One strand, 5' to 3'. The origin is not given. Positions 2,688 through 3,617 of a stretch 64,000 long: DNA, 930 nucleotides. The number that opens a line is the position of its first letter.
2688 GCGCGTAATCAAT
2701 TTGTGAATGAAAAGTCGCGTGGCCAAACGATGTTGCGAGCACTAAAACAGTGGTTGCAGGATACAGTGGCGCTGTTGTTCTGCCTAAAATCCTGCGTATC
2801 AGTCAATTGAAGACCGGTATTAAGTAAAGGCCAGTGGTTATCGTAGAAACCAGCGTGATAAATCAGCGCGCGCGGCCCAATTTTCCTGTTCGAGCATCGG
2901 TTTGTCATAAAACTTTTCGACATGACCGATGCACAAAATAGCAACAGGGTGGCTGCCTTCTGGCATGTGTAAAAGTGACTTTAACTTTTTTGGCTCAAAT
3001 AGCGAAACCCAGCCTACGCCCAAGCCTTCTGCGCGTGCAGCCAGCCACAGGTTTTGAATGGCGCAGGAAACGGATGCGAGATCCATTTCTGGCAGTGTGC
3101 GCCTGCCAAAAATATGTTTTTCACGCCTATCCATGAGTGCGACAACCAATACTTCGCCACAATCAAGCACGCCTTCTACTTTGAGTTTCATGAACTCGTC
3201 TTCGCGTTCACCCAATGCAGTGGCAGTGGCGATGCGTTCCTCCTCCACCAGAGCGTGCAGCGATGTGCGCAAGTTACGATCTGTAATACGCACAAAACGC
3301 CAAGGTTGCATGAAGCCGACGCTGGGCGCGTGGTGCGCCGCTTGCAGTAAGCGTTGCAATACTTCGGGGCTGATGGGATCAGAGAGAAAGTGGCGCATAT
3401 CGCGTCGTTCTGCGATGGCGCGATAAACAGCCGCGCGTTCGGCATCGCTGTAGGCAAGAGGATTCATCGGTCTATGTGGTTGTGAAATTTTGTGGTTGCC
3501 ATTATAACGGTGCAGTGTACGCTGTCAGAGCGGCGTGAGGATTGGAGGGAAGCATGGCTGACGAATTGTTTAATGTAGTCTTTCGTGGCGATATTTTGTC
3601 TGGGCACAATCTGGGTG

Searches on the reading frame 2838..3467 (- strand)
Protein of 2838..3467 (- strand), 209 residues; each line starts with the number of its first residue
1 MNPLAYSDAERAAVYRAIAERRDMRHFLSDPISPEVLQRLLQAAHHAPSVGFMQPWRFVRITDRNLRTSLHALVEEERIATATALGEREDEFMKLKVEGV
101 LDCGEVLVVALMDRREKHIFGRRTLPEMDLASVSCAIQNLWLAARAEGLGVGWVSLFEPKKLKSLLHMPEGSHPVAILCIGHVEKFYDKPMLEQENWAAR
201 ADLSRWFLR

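Call 60: search_protein_families(library=pfam, proteins=[window:2838-3467:-], max_evalue=0.0001)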
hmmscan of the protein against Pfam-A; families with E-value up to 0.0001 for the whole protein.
window:2838-3467:- (209 aa): 2 families
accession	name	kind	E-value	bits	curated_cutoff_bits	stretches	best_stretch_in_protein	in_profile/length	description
PF00881.29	Nitroreductase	-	2.7e-33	116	23.5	1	18-182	1-167/167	Nitroreductase family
PF14512.11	TM1586_NiRdase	-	0.0001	22.5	27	0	14-43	2-31/215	Putative TM nitroreductase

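Call 65: search_protein_families(library=ncbifam, proteins=[window:2838-3467:-], max_evalue=0.001)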
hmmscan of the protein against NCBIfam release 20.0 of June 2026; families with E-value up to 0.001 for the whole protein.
window:2838-3467:- (209 aa): 8 families
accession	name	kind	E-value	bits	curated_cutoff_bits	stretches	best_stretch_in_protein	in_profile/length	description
TIGR02476.1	BluB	equivalog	4.3e-81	271.2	150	1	6-203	1-200/205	5,6-dimethylbenzimidazole synthase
NF009810.0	PRK13294.1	equivalog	3.3e-19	69.1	304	1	13-185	253-432/449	coenzyme F420-0:L-glutamate ligase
TIGR03553.1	F420_FbiB_CTERM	equivalog_domain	2e-18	66.8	249.55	1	17-185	2-177/194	F420 biosynthesis protein FbiB, C-terminal domain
NF008033.1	PRK10765.1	equivalog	2.5e-13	50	223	1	16-192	6-170/240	oxygen-insensitive NADPH nitroreductase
NF003768.0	PRK05365.1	equivalog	1.8e-08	34.1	152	1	16-77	16-77/200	malonic semialdehyde reductase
NF008088.0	PRK10828.1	equivalog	2.9e-07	30.2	183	1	28-155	16-133/183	NAD(P)H nitroreductase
NF047509.1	Rv3131_FMN_oxido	subfamily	1.4e-05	24.7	199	0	40-78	2-35/319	Acg family FMN-binding oxidoreductase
NF005901.0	PRK07877.1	equivalog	2.8e-05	22.6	476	1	14-67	354-406/722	Rv1355c family protein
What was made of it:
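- Checked: BluB is confirmed at 2838-3467 (TIGR02476, 271 bits against a cut-off of 150; call 65).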
